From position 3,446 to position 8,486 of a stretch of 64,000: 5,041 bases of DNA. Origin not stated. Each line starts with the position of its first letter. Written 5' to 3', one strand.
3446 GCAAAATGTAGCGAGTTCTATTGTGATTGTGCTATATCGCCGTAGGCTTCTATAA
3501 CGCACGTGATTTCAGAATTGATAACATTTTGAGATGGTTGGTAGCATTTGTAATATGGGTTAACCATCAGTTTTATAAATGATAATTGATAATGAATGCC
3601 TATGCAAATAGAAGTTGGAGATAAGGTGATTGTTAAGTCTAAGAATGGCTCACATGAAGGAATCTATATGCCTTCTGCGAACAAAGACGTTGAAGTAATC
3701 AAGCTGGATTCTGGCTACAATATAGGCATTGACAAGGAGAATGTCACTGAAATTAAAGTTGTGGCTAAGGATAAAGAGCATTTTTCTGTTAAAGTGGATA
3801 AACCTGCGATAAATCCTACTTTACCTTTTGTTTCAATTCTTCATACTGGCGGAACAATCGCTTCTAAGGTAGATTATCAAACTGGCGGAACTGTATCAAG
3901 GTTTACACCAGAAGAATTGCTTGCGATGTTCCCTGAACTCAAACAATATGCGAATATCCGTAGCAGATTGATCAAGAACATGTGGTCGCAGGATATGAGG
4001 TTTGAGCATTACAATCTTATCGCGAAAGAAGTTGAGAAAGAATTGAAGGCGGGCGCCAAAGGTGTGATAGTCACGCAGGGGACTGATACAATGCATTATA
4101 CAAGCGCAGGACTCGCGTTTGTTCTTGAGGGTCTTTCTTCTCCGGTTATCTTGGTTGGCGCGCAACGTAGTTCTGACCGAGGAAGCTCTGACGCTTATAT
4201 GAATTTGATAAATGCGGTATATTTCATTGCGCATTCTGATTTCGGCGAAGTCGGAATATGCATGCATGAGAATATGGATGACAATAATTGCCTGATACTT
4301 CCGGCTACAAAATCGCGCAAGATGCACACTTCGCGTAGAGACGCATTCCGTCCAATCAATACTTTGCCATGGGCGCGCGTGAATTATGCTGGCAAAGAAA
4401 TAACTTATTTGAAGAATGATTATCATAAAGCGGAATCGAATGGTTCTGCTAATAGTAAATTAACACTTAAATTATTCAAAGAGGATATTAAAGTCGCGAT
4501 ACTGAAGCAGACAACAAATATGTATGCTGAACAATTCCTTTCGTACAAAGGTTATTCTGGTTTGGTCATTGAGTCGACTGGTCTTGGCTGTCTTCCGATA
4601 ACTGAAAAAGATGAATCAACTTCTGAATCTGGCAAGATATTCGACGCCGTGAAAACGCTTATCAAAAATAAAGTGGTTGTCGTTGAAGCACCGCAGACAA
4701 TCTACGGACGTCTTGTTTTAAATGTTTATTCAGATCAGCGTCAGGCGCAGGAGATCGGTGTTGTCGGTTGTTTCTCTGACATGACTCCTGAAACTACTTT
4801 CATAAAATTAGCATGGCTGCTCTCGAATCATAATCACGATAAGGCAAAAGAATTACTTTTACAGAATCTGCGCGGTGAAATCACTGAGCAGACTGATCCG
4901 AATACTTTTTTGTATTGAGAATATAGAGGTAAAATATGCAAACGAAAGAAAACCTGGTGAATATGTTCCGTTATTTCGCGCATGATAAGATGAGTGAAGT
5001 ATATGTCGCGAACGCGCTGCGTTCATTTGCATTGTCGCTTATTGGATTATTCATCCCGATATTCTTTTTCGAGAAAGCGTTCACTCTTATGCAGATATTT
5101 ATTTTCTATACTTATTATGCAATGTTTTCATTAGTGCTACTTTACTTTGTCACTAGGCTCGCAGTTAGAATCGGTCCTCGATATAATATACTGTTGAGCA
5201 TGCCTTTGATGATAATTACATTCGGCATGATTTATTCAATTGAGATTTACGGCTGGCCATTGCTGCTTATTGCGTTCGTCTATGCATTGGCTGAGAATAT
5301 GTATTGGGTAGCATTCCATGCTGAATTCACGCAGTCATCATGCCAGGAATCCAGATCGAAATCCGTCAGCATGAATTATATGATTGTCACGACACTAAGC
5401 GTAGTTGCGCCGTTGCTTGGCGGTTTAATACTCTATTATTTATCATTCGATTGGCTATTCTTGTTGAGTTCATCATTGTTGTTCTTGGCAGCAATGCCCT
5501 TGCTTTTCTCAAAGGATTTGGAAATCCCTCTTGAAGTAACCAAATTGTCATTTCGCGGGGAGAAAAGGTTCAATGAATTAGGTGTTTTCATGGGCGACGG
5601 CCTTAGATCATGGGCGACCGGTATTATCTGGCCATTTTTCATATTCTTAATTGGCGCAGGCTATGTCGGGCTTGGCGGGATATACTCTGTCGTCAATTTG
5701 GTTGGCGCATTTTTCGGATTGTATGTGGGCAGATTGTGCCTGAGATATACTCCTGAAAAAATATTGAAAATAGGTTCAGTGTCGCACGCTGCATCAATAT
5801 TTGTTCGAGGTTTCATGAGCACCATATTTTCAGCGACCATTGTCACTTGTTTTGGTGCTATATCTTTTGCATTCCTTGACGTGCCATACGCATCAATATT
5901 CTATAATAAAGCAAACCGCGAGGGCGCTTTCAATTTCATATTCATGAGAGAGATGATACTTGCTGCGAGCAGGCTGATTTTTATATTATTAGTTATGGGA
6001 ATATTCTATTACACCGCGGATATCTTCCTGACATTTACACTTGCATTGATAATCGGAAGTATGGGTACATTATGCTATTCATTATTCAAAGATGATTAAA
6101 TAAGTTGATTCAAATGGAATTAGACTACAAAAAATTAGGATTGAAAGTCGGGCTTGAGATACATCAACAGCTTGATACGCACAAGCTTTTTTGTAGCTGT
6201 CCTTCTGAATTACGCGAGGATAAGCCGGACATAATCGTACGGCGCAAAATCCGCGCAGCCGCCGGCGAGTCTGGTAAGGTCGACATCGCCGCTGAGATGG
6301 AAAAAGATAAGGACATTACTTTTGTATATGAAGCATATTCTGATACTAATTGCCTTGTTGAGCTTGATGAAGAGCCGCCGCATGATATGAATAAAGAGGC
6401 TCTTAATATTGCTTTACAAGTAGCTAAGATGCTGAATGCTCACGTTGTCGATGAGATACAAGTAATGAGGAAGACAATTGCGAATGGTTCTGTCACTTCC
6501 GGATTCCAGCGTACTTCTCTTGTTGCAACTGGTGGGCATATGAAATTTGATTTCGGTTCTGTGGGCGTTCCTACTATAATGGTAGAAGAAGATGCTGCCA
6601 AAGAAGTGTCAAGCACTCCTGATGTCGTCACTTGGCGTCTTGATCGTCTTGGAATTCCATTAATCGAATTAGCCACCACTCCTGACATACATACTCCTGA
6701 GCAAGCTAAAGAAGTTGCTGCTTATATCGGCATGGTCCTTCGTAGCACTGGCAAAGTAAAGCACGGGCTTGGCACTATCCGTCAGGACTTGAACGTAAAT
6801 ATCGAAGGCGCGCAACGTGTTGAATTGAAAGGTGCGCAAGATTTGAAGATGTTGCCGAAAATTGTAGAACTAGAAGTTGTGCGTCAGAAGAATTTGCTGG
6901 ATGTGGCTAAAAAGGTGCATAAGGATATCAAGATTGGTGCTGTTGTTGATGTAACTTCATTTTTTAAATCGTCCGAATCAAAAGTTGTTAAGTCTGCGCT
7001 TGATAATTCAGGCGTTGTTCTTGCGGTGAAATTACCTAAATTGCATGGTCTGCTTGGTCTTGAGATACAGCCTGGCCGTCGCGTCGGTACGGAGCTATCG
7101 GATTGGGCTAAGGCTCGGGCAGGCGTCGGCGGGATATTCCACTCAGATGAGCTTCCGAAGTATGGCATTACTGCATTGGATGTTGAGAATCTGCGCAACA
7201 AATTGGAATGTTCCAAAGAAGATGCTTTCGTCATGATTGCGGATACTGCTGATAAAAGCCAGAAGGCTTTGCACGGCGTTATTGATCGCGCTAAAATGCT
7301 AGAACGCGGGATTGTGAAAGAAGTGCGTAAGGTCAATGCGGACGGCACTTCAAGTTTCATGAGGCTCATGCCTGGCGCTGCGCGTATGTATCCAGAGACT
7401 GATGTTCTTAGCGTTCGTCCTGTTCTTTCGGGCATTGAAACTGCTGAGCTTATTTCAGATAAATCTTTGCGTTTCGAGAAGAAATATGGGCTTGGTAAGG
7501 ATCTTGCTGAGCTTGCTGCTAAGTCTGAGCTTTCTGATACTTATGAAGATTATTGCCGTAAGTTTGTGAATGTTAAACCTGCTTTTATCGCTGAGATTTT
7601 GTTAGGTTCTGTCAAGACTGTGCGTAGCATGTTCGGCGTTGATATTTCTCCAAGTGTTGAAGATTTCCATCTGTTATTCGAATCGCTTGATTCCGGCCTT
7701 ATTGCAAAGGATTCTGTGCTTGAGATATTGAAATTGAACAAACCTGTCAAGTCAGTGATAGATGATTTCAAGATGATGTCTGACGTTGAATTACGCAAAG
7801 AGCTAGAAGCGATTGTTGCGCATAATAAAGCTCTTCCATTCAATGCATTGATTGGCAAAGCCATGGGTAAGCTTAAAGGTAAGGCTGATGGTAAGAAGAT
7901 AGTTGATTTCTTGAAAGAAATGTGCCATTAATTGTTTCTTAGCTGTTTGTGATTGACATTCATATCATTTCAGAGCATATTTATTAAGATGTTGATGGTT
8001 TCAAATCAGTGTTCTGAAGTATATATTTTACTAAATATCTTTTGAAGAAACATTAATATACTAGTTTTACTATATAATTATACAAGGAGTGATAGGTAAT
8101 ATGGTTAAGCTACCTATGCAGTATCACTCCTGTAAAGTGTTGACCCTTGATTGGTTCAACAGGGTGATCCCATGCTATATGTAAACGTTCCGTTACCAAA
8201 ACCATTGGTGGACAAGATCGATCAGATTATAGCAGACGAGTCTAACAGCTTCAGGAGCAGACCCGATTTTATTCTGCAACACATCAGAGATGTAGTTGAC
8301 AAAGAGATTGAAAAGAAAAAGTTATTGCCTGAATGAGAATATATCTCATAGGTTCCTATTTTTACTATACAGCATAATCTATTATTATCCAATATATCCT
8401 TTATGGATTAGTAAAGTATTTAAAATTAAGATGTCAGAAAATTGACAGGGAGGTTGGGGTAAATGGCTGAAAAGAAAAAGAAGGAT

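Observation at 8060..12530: RHH repressor with palindromic operator followed by a 949-aa coiled-coil + metallophosphoesterase fusion protein and a secreted protein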

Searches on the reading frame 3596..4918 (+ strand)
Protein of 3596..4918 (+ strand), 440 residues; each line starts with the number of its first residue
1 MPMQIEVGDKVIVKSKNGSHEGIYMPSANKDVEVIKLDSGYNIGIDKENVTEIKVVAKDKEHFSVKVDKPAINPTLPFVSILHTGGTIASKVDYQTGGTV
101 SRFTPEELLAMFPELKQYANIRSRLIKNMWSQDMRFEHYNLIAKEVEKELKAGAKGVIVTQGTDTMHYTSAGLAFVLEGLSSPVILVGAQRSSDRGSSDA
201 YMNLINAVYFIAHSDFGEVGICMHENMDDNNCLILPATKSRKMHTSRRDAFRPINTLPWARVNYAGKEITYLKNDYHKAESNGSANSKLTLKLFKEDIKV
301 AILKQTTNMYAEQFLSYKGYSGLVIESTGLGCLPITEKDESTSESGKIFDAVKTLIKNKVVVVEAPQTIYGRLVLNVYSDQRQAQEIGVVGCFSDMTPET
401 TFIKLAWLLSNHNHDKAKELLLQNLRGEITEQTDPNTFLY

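Call 20: search_protein_families(library=pfam, proteins=[window:3596-4918:+], max_evalue=0.001)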
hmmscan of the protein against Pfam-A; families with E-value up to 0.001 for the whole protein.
window:3596-4918:+ (440 aa): 3 families
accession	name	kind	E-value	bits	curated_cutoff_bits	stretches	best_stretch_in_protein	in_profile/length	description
PF00710.25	Asparaginase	-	3.3e-55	187.1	22.5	1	79-273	2-189/193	Asparaginase, N-terminal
PF17763.6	Asparaginase_C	-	5.9e-17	62.1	34.6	1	299-415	1-107/114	Glutaminase/Asparaginase C-terminal domain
PF18195.6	GatD_N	-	1.8e-14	53.2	25.7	1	5-56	1-54/54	GatD N-terminal domain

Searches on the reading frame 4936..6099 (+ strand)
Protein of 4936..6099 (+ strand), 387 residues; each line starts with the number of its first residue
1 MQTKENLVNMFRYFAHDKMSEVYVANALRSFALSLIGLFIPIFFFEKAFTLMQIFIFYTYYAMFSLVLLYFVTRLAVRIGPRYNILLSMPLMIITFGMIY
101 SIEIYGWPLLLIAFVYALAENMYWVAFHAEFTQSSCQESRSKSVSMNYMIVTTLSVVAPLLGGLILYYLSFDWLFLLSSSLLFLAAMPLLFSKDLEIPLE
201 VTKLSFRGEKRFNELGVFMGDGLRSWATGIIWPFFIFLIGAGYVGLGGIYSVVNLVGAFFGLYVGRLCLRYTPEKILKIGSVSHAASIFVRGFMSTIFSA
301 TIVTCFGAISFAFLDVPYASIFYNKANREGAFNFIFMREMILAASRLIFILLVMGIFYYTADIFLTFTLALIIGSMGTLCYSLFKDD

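Call 20: search_protein_families(library=pfam, proteins=[window:4936-6099:+], max_evalue=0.001)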
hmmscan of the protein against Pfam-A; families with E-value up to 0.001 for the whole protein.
window:4936-6099:+ (387 aa): 1 family
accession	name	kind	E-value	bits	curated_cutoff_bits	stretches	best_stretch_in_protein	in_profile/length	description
PF07690.21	MFS_1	-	2.3e-14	53.5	33.4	1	23-334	2-333/347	Major Facilitator Superfamily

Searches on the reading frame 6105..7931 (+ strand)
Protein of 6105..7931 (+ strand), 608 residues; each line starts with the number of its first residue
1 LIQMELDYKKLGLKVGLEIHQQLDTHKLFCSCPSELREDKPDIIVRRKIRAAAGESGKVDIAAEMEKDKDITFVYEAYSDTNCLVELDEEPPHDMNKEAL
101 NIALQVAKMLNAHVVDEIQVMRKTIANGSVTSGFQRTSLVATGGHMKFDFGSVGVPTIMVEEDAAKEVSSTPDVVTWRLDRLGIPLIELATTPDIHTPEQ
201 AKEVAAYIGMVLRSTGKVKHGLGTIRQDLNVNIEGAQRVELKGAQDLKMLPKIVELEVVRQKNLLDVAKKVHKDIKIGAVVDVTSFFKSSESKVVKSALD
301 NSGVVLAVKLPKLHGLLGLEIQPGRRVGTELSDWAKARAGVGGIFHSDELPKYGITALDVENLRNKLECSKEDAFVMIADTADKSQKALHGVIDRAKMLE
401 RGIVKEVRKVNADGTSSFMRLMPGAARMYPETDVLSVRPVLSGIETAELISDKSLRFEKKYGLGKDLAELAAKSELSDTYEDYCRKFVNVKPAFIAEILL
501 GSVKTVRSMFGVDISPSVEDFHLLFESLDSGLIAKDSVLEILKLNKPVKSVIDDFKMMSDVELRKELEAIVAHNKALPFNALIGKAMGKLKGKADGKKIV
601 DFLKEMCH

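Call 18: find_related_loci(query=window:6105-7928:+, collection=genome_contigs, flank=10000)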
Query window:6105-7928:+ (608 aa) in genome_contigs; peptide patterns used: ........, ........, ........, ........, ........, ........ (x = any residue, [..] = any of these).
58 stretches matched a pattern, but none encodes a relative of the query by tblastn (E <= 1e-3).

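Call 20: search_protein_families(library=pfam, proteins=[window:6105-7931:+], max_evalue=0.001)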
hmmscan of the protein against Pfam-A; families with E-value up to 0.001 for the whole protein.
window:6105-7931:+ (608 aa): 3 families
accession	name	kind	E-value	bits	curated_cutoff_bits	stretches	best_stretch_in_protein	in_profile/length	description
PF02934.20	GatB_N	-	1.9e-50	172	23.4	1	14-437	2-269/277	GatB/GatE catalytic domain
PF02938.19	GAD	-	4.9e-16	59.2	23.4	1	296-389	2-95/95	GAD domain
PF02637.23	GatB_Yqey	-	9.3e-05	22.8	27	1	519-605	43-146/148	GatB domain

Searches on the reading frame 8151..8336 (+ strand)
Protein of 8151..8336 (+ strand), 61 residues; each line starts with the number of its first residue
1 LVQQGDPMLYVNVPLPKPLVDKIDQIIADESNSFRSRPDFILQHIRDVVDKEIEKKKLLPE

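Call 4: search_protein_families(library=pfam, proteins=[window:8151-8336:+], max_evalue=1)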
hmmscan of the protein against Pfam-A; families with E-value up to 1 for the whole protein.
window:8151-8336:+ (61 aa): 1 family
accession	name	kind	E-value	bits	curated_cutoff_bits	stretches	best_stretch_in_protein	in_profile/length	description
PF15919.11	HicB_lk_antitox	-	0.053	14.1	27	1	11-41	92-119/123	HicB_like antitoxin of bacterial toxin-antitoxin system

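Call 5: search_protein_families(library=ncbifam, proteins=[window:8151-8336:+], max_evalue=1)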
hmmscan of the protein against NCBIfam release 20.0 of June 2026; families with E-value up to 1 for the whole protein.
window:8151-8336:+ (61 aa): 3 families
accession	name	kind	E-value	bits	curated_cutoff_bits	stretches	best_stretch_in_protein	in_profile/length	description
NF001884.0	PRK00630.1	subfamily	0.017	15.2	119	1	3-52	5-52/148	nickel responsive regulator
NF002169.0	PRK01002.1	subfamily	0.02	14.8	111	1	8-49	4-43/141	nickel responsive regulator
NF045727.1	GSU3529_fam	subfamily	0.17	12.1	44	0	15-30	18-33/78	GSU3529 family protein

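Call 8: search_protein_families(library=phrogs, proteins=[window:8151-8336:+], max_evalue=1)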
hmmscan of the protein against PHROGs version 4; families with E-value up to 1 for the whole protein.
window:8151-8336:+ (61 aa): 5 families
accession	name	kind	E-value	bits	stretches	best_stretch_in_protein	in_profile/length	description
phrog_38461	-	unknown function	1.3e-07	32.5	1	10-47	10-47/55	-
phrog_20052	-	unknown function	0.00082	20.5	1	9-57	35-81/98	-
phrog_4738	-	transcription regulation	0.028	15.1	1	10-46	16-50/59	transcriptional repressor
phrog_14623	-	unknown function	0.16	13.1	1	31-52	22-43/48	-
phrog_11274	-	unknown function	0.22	11.7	1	11-46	102-140/314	-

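Call 9: search_protein_families(library=padloc, proteins=[window:8151-8336:+], max_evalue=1)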
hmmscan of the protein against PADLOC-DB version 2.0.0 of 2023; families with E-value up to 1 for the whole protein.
window:8151-8336:+ (61 aa): 0 families

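Call 32: search_solved_structures(query=window:8172-8333:+, max_evalue=10, show_alignments=2)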
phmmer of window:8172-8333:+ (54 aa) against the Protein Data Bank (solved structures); distinct sequences matched with E-value up to 10: 2.
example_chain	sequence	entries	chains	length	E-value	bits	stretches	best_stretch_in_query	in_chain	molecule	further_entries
2bj1_A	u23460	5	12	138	0.76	13.7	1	4-43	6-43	NICKEL RESPONSIVE REGULATOR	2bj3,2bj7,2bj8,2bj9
4gjg_A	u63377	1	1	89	1.2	13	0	16-41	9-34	Troponin C, slow skeletal and cardiac muscles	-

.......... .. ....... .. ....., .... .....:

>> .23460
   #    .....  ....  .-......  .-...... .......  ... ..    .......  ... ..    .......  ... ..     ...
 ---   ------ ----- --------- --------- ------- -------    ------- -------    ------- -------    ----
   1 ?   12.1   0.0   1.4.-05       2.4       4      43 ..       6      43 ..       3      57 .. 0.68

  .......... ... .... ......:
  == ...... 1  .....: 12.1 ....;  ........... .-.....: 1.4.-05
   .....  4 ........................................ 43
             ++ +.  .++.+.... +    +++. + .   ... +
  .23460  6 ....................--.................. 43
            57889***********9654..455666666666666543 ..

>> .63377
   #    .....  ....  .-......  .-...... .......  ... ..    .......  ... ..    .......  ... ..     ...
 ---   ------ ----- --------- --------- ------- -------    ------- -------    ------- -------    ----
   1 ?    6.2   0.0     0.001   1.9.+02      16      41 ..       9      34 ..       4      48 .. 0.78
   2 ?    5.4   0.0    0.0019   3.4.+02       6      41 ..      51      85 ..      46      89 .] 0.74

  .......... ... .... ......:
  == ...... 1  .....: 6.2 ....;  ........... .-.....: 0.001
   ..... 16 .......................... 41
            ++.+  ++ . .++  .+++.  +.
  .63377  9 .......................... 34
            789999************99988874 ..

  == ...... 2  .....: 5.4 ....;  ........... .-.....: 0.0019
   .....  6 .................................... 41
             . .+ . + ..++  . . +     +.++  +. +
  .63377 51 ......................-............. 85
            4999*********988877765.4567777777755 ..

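Call 114: find_homologous_proteins(query=window:8172-8333:+, max_evalue=0.001)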
Query window:8172-8333:+ (54 aa): 3 proteins with E <= 0.001 among 3 candidates.
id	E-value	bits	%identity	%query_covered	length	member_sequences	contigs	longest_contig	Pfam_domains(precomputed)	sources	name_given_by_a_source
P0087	7.7e-25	102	93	100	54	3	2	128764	-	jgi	jgi:Arc/MetJ-type ribon-helix-helix transcriptional regulator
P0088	9.5e-22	93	90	91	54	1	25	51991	-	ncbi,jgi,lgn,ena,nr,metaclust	ncbi:hypothetical protein J4418_02290 [Candidatus Woesearchaeota archaeon]|nr:hypothetical protein [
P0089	4.6e-19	84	78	94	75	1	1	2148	-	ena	-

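Call 115: search_protein_families(library=pfam, proteins=[P0089], max_evalue=1)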
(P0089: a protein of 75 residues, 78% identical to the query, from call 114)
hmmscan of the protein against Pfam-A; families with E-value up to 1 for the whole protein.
P0089 (75 aa): 2 families
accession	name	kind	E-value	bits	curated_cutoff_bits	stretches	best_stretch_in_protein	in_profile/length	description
PF03177.20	Nucleoporin_C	-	0.013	14.6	25.9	1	1-72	575-644/672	Non-repetitive/WGA-negative nucleoporin C-terminal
PF15919.11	HicB_lk_antitox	-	0.058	14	27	1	24-55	91-119/123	HicB_like antitoxin of bacterial toxin-antitoxin system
